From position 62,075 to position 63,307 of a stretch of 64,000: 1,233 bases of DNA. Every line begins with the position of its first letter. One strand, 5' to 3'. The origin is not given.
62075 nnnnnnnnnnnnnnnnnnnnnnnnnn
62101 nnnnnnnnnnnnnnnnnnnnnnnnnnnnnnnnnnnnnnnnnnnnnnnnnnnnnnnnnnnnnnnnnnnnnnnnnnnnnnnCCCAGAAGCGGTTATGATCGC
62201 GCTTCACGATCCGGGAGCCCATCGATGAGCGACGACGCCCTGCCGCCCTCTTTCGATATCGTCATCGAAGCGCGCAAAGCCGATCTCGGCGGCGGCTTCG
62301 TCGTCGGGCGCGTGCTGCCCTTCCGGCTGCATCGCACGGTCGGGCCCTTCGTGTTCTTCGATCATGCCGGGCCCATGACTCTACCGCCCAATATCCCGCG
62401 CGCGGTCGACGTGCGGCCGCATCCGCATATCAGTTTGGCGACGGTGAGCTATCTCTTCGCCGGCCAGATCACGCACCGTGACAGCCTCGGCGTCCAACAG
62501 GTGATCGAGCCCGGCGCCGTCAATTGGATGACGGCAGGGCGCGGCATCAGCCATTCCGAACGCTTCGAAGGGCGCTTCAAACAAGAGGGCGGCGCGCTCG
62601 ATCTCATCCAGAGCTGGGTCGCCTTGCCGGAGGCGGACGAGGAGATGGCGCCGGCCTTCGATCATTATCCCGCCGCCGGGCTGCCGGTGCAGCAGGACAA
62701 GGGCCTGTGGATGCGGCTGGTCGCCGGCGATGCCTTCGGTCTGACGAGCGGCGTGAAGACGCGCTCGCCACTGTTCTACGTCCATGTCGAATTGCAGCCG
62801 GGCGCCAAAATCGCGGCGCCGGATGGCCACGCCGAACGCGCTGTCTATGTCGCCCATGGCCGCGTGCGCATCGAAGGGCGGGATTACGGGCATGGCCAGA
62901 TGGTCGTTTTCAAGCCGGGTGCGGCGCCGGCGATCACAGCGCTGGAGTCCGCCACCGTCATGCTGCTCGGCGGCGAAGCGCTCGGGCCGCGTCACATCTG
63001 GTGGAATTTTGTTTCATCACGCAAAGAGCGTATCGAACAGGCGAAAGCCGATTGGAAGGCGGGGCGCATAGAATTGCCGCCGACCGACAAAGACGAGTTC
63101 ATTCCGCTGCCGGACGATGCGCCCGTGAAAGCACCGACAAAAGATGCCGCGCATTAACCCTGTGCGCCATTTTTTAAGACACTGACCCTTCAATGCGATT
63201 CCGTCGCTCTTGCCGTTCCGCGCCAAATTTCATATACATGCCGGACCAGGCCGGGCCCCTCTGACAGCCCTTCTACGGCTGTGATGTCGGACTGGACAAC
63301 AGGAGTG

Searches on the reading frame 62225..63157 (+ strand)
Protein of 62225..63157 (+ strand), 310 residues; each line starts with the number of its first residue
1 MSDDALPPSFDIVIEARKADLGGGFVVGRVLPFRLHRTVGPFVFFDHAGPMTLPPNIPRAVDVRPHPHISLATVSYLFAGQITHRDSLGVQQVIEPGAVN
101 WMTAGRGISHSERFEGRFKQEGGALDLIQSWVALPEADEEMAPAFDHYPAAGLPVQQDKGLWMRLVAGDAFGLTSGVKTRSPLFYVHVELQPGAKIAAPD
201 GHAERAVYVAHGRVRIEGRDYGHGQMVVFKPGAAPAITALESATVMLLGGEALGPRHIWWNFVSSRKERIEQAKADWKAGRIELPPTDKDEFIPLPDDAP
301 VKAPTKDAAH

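Call 19: search_protein_families(library=pfam, proteins=[window:62225-63157:+], max_evalue=0.0001)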
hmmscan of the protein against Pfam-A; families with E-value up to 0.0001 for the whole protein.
window:62225-63157:+ (310 aa): 2 families
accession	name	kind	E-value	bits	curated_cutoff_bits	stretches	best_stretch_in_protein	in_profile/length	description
PF02678.22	Pirin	-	3.3e-29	101.5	26.1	1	30-132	7-108/108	Pirin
PF05726.19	Pirin_C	-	1.5e-25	90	27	1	185-282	1-102/103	Pirin C-terminal cupin domain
